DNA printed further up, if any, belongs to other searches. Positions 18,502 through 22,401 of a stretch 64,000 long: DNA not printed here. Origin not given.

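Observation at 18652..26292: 2546-aa giant protein built from three copies of a four-part ~650-aa supermodule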

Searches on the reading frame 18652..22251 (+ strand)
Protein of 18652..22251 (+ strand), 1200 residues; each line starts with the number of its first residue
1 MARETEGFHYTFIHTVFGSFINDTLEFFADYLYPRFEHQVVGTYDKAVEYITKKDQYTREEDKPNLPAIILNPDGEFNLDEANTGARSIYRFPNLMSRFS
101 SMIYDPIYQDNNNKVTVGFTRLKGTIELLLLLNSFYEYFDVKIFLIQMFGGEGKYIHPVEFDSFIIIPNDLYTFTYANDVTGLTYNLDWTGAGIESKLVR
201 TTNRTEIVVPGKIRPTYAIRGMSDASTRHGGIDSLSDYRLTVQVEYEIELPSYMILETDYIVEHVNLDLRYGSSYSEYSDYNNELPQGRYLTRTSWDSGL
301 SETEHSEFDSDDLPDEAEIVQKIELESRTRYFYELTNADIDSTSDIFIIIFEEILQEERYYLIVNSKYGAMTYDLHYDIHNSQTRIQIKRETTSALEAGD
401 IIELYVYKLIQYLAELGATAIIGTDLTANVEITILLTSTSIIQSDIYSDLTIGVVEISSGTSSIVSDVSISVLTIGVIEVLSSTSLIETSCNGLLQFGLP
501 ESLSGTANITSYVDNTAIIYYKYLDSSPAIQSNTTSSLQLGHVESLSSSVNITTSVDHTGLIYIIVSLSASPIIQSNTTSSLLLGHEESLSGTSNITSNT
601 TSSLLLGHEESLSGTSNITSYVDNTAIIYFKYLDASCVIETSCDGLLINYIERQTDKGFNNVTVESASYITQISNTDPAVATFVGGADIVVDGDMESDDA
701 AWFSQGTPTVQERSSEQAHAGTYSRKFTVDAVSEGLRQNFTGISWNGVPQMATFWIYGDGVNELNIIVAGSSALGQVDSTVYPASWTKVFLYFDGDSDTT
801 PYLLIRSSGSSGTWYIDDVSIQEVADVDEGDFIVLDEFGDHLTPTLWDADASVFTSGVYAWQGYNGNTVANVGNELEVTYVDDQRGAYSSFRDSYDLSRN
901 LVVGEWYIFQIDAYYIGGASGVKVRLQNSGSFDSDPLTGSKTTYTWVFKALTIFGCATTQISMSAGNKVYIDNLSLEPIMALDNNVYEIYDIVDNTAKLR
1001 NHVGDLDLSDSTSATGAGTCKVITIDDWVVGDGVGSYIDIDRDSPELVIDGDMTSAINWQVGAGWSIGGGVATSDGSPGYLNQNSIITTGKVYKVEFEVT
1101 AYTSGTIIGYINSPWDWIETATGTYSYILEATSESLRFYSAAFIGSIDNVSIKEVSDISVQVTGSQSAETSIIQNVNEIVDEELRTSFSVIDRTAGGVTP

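Call 31: search_protein_representatives(protein=window:18652-22251:+)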
Query: 1200 residues. Proteins with E-value up to 0.001 (for the whole library): 3233; up to 1e-10: 1010; up to 1e-30: 119. The best 150 are listed.
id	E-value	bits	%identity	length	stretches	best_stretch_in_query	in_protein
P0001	0.0e+00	3360.3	75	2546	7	1-1200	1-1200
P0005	4.5e-130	452.3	46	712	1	1-537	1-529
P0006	9.8e-130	451.1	52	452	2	7-408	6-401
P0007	1.3e-115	404.4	45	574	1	8-468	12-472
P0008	2.2e-103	363.9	38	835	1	5-565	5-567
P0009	7.6e-100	352.2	45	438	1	6-408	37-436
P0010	5.5e-96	339.4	51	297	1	8-296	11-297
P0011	6.9e-96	339.0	44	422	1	7-410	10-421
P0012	3.1e-95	336.9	45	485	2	8-282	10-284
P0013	1.1e-94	335.1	47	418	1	9-408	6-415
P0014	1.1e-94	335.1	44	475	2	6-284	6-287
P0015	2.8e-91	323.8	46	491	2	7-291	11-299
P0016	5.6e-90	319.5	42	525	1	7-418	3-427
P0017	2.6e-88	313.9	42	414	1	7-408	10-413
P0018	3.7e-88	313.5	51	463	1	6-283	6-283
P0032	9.1e-74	265.8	44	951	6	845-977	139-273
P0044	6.3e-58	213.3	40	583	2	9-280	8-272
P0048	2.3e-49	185.0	36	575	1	3-279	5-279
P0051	2.2e-48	181.7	36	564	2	10-287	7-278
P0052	9.3e-48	179.7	36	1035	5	671-830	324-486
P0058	8.9e-44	166.5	34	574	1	6-309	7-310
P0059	8.1e-43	163.3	33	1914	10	1046-1156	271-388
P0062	2.3e-42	161.8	36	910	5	1041-1156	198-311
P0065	1.2e-40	156.1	39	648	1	9-258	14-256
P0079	1.2e-38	149.4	36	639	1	3-282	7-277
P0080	3.3e-38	148.0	34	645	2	9-278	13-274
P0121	6.3e-31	123.9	45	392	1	814-980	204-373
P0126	2.0e-30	122.2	32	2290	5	847-1159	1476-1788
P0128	2.2e-30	122.1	38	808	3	1046-1168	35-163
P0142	3.9e-29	118.0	33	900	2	842-982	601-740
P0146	2.6e-28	115.2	45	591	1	833-983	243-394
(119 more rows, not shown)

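Call 55: search_protein_families(library=pfam, proteins=[P0032, P0052, P0059, P0062, P0126, P0142, P0146, P0121], max_evalue=0.01)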
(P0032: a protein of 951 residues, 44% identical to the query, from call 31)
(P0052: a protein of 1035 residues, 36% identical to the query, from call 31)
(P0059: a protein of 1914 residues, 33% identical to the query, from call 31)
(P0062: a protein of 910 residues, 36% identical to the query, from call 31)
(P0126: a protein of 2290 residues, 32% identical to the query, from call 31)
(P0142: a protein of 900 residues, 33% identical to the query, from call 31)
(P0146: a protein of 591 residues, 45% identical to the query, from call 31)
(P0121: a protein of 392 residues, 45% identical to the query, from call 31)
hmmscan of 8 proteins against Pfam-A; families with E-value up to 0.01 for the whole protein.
P0032 (951 aa): 0 families

P0052 (1035 aa): 2 families
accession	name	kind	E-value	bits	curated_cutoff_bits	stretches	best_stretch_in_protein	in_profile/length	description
PF02018.23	CBM_4_9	-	1.8e-07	32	25.9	1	342-460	2-128/136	Carbohydrate binding domain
PF20620.4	DUF6805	-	0.0016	19.2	27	0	438-484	42-88/133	Family of unknown function (DUF6805)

P0059 (1914 aa): 0 families

P0062 (910 aa): 0 families

P0126 (2290 aa): 1 family
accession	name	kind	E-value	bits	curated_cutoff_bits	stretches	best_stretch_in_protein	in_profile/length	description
PF02210.31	Laminin_G_2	-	0.00074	20.4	22.9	0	1016-1093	16-88/126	Laminin G domain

P0142 (900 aa): 0 families

P0146 (591 aa): 2 families
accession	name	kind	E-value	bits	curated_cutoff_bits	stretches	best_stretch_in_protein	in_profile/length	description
PF13385.13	Laminin_G_3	-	1.1e-19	71.6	27.6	1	437-584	16-151/151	Concanavalin A-like lectin/glucanases superfamily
PF16190.11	E1_FCCH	-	1.9e-07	31.5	29.5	1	68-123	6-64/70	Ubiquitin-activating enzyme E1 FCCH domain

P0121 (392 aa): 4 families
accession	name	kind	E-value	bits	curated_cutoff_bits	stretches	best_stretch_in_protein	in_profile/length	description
PF13385.13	Laminin_G_3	-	6.5e-19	69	27.6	1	24-181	1-151/151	Concanavalin A-like lectin/glucanases superfamily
PF00354.24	Pentaxin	-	6.7e-07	29.6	25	1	103-193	80-175/194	Pentaxin family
PF02973.23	Sialidase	-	0.0055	16.7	26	0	111-182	108-183/189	Sialidase, N-terminal domain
PF02018.23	CBM_4_9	-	0.0083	16.9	25.9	0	242-355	9-131/136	Carbohydrate binding domain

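Call 72: find_encoding_contigs(protein=P0005, flank=10000, max_places=2)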
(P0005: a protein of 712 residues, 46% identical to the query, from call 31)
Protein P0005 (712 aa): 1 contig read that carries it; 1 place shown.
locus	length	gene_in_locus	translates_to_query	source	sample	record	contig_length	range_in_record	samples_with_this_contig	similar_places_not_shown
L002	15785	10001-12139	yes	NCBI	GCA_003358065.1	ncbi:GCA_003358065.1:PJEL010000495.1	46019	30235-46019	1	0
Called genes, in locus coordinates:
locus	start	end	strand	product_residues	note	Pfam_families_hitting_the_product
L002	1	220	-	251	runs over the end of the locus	-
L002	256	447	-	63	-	-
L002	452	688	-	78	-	-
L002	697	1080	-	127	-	-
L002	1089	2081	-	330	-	-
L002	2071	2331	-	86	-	-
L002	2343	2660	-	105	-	-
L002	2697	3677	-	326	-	PF03215:Rad17 (weak), PF00004:AAA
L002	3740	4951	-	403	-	PF05970:PIF1, PF13086:AAA_11 (faint), PF13604:AAA_30, PF24883:NPHP3_N, PF00580:UvrD-helicase (weak), PF13245:AAA_19, PF03266:NTPase_1 (weak), PF13538:UvrD_C_2, +1 more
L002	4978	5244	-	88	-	-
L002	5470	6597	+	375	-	-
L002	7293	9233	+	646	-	-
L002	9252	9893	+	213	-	-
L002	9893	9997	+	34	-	-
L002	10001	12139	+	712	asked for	PF13290:CHB_HEX_C_1, PF13287:Fn3_assoc (weak)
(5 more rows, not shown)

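Call 73: find_encoding_contigs(protein=P0011, flank=10000, max_places=2)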
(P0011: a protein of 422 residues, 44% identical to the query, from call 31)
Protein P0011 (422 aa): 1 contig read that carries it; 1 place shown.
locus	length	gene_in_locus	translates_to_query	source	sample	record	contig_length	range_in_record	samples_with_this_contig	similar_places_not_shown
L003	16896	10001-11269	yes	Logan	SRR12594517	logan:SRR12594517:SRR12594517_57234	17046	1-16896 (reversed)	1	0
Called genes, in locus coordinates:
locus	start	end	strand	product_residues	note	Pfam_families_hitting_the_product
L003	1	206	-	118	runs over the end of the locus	?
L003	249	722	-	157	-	-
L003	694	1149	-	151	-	PF08719:NADAR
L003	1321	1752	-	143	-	-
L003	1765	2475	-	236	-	PF01471:PG_binding_1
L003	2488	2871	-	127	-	-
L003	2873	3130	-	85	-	-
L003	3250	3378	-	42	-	-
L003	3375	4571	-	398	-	PF00580:UvrD-helicase, PF13245:AAA_19, PF13604:AAA_30, PF01443:Viral_helicase1 (faint), PF18335:SH3_13 (weak), PF13538:UvrD_C_2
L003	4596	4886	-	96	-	-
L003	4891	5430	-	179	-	PF01464:SLT (weak)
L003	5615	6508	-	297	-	-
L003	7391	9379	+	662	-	-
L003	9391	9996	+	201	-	-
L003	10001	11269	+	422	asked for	-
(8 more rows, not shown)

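Call 90: search_protein_families(library=pfam, proteins=[P0005, P0007, P0008, P0044, P0048, P0051, P0058, P0065, P0079, P0080], max_evalue=0.01)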
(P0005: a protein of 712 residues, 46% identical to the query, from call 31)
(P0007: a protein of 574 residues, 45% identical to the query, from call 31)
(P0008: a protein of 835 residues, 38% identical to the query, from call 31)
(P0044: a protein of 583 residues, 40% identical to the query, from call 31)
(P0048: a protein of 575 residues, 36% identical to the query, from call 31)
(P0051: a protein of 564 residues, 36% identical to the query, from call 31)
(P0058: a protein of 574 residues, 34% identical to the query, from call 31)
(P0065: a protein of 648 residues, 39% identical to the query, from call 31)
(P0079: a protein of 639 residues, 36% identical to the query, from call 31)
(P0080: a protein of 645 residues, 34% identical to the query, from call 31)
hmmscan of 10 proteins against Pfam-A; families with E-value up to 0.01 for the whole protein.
P0005 (712 aa): 2 families
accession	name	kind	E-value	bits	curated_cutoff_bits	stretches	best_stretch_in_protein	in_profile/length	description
PF13290.12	CHB_HEX_C_1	-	1.9e-10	41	22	1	509-555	1-47/67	Chitobiase/beta-hexosaminidase C-terminal domain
PF13287.12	Fn3_assoc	-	1.1e-09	38.7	23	1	521-555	2-36/59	Fn3 associated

P0007 (574 aa): 0 families

P0008 (835 aa): 2 families
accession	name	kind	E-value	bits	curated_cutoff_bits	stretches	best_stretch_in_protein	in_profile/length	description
PF05345.18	He_PIG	-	9.8e-17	61.6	24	2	410-496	2-95/96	Putative Ig domain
PF17963.7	Big_9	-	0.00019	22.7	23.6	1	409-494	3-88/89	Bacterial Ig domain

P0044 (583 aa): 0 families

P0048 (575 aa): 0 families

P0051 (564 aa): 0 families

P0058 (574 aa): 1 family
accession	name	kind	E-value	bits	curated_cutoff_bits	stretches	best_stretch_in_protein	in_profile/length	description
PF00391.29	PEP-utilizers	-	0.0045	17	23.1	1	356-426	1-70/72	PEP-utilising enzyme, mobile domain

P0065 (648 aa): 0 families

P0079 (639 aa): 1 family
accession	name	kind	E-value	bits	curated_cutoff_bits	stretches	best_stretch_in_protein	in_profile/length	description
PF00391.29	PEP-utilizers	-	0.0098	15.9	23.1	0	354-423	1-68/72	PEP-utilising enzyme, mobile domain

P0080 (645 aa): 0 families

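Call 106: find_encoding_contigs(protein=P0032, flank=8000, max_places=2)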
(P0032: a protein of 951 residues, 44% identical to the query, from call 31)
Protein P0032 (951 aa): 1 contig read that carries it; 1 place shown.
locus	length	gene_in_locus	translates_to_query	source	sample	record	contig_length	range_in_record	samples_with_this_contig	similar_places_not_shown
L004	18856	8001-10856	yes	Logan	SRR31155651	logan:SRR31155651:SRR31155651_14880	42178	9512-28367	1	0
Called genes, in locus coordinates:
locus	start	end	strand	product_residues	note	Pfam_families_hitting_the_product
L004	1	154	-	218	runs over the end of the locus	-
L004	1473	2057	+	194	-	-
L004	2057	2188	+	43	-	-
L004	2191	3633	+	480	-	-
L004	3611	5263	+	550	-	PF12236:Head-tail_con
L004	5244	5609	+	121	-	PF25181:Phage_Bbp19 (weak)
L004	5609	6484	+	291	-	-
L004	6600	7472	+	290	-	PF19821:Phage_capsid_2, PF25209:Phage_capsid_4 (weak)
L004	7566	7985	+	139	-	-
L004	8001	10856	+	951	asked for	-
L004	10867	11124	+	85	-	-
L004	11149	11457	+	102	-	-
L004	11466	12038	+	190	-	-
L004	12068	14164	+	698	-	-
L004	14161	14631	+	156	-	-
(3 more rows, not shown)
